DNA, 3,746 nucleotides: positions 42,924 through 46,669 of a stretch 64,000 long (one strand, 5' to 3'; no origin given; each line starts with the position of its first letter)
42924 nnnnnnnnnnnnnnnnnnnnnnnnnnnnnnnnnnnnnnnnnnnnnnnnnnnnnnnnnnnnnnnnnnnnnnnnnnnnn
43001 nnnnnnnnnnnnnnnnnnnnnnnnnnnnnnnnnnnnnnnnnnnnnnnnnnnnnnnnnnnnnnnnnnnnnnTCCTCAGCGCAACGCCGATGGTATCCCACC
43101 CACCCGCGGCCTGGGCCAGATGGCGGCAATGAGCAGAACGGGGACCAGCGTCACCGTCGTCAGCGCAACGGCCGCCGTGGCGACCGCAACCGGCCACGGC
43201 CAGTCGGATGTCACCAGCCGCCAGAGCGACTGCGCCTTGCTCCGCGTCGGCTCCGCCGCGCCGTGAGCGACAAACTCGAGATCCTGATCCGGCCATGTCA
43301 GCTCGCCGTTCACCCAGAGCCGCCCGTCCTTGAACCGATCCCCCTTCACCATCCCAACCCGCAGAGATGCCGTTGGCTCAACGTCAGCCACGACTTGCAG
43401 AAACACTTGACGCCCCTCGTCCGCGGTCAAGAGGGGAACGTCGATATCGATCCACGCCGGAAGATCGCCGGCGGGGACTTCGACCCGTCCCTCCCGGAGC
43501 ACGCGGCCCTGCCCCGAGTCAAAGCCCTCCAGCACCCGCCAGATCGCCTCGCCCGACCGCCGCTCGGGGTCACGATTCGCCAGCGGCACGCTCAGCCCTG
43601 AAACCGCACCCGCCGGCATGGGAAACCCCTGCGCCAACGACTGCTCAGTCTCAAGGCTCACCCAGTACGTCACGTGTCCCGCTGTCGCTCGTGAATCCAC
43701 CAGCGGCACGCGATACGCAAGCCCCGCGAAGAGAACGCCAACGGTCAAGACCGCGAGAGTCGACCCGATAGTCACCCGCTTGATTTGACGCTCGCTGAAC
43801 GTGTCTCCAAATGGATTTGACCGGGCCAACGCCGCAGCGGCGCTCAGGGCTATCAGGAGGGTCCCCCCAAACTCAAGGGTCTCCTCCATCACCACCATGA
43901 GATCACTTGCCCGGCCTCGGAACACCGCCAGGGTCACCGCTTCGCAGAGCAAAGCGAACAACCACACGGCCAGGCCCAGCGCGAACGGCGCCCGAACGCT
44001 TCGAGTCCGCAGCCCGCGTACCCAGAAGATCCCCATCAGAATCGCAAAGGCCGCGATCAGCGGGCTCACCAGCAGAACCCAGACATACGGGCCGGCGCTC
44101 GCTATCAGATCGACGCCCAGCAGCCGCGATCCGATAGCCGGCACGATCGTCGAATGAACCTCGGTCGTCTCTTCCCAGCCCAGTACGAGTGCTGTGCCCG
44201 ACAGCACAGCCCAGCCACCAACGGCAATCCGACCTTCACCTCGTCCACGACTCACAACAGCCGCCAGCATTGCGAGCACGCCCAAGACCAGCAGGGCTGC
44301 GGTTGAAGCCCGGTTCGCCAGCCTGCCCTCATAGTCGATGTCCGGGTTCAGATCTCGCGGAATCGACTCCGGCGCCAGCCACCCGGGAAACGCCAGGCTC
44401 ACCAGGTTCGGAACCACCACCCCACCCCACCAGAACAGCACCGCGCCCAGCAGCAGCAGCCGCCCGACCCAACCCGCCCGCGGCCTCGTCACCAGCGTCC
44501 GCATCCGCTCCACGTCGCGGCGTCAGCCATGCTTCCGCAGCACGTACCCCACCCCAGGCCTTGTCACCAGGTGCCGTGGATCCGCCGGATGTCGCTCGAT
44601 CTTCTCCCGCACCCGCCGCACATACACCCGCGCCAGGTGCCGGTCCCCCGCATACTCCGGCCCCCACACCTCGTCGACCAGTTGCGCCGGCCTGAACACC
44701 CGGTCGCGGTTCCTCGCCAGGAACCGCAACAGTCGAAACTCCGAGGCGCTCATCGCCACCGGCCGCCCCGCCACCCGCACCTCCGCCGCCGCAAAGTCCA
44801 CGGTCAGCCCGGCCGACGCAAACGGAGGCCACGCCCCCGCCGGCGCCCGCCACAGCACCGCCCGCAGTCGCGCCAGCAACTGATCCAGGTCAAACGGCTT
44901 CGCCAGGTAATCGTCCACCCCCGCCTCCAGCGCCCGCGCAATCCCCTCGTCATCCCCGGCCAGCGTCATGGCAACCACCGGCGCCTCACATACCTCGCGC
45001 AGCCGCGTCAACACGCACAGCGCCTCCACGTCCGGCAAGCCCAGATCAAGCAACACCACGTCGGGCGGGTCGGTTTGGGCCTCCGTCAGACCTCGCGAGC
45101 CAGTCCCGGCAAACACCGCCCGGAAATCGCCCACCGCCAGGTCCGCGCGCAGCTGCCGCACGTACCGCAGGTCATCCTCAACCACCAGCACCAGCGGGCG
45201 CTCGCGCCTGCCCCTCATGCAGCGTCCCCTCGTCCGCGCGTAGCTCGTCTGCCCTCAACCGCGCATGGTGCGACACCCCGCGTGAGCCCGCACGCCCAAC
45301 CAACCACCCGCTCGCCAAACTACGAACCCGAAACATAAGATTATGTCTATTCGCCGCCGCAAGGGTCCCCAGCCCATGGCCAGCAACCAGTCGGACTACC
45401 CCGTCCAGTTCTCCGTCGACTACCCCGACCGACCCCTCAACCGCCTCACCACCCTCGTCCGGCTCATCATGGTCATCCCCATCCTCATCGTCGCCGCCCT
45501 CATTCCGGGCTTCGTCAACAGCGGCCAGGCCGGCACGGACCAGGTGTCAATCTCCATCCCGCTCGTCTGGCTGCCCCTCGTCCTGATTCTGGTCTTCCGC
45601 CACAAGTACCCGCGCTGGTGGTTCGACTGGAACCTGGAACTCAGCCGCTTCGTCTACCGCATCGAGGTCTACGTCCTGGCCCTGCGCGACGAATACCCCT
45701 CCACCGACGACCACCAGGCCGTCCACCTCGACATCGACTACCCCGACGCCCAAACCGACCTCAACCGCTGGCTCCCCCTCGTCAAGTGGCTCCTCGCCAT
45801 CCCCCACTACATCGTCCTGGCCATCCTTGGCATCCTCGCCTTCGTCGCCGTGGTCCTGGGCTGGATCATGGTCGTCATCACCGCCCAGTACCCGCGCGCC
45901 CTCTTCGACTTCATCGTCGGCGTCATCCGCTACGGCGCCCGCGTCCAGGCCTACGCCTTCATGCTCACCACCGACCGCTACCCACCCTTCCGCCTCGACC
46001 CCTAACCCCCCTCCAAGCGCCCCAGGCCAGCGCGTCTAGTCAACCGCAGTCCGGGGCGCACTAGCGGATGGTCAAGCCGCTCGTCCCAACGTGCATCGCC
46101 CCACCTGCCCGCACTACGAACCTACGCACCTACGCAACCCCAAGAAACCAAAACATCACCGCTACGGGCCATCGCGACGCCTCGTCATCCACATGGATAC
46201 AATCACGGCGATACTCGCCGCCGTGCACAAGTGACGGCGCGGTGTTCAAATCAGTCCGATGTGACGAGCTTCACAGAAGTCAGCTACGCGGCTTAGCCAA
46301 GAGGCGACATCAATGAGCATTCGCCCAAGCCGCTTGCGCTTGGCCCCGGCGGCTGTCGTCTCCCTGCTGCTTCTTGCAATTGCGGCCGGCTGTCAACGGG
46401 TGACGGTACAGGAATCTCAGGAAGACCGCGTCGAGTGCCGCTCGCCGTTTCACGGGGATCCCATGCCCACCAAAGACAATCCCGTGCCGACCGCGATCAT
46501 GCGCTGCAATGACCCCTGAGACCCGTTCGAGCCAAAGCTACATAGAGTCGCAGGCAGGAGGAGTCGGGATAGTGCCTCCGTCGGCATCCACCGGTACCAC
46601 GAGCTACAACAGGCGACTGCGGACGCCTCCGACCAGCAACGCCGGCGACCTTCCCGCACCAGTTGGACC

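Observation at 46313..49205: Secreted PD40 (TolB-like) beta-propeller fused to plant-type extracellular LRRs, preceded by a small Cys-containing lipoprotein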

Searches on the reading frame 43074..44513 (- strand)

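Call 3: search_protein_families(library=pfam, proteins=[window:43074-44513:-], max_evalue=0.1)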
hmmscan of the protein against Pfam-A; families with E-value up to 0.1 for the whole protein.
window:43074-44513:- (479 aa): 1 family
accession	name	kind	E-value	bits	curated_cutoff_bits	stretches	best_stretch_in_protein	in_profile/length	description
PF24648.1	DUF7641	-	0.086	13.6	27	0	111-198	41-124/125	Domain of unknown function (DUF7641)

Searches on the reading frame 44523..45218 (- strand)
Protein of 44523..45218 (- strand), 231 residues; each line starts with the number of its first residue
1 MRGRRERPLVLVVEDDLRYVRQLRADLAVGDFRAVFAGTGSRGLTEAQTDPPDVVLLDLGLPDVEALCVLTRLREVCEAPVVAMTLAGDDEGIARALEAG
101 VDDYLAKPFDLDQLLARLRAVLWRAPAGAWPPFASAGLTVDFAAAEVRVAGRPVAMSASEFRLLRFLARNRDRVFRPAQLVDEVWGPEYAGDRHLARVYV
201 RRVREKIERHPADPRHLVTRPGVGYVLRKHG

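Call 3: search_protein_families(library=pfam, proteins=[window:44523-45218:-], max_evalue=0.1)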
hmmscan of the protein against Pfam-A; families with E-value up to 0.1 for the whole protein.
window:44523-45218:- (231 aa): 2 families
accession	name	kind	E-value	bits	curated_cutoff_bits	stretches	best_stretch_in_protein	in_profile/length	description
PF00486.34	Trans_reg_C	-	5.8e-21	74.8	26.2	1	151-227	1-77/77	Transcriptional regulatory protein, C terminal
PF00072.30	Response_reg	-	5.5e-19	68.8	30.2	1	10-118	1-110/111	Response regulator receiver domain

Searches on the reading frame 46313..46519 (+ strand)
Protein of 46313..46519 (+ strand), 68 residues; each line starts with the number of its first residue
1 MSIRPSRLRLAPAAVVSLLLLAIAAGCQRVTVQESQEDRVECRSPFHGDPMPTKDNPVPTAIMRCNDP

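Call 3: search_protein_families(library=pfam, proteins=[window:46313-46519:+], max_evalue=0.1)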
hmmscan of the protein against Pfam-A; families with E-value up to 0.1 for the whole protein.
window:46313-46519:+ (68 aa): 0 families

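Call 4: search_protein_families(library=ncbifam, proteins=[window:46313-46519:+], max_evalue=0.1)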
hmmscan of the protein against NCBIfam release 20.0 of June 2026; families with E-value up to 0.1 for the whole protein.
window:46313-46519:+ (68 aa): 0 families
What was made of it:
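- Domains are shown in calls 3 and 4, and no other Pfam or NCBIfam domain is found. No Peptidase_S9 or other catalytic domain is present in the protein (calls 3, 4).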

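Call 50: find_related_loci(query=A3, collection=metagenome_contigs, flank=5000)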
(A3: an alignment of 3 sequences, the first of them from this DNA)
Query A3 (68 aa) in metagenome_contigs; peptide patterns used: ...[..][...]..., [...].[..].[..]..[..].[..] (x = any residue, [..] = any of these).
513 stretches matched a pattern, but none encodes a relative of the query by tblastn (E <= 1e-3).
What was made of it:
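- Tried and rejected: Small lipoprotein in JGI metagenome contigs: 513 pattern matches, none confirmed (call 50).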

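Call 63: search_protein_families(library=padloc, proteins=[window:46313-46519:+], max_evalue=0.001)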
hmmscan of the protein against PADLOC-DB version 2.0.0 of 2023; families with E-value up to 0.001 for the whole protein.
window:46313-46519:+ (68 aa): 0 families
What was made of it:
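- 46313..46519 (+): Small lipoprotein gene (68 aa): signal sequence, lipobox LAIAAGC, and a mature peptide of about 42 aa with the conserved motif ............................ No Pfam, NCBIfam or PADLOC family matches (calls 3, 4, 63).
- Tried and rejected: It has no Pfam, NCBIfam or PADLOC family (calls 3, 4, 63).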
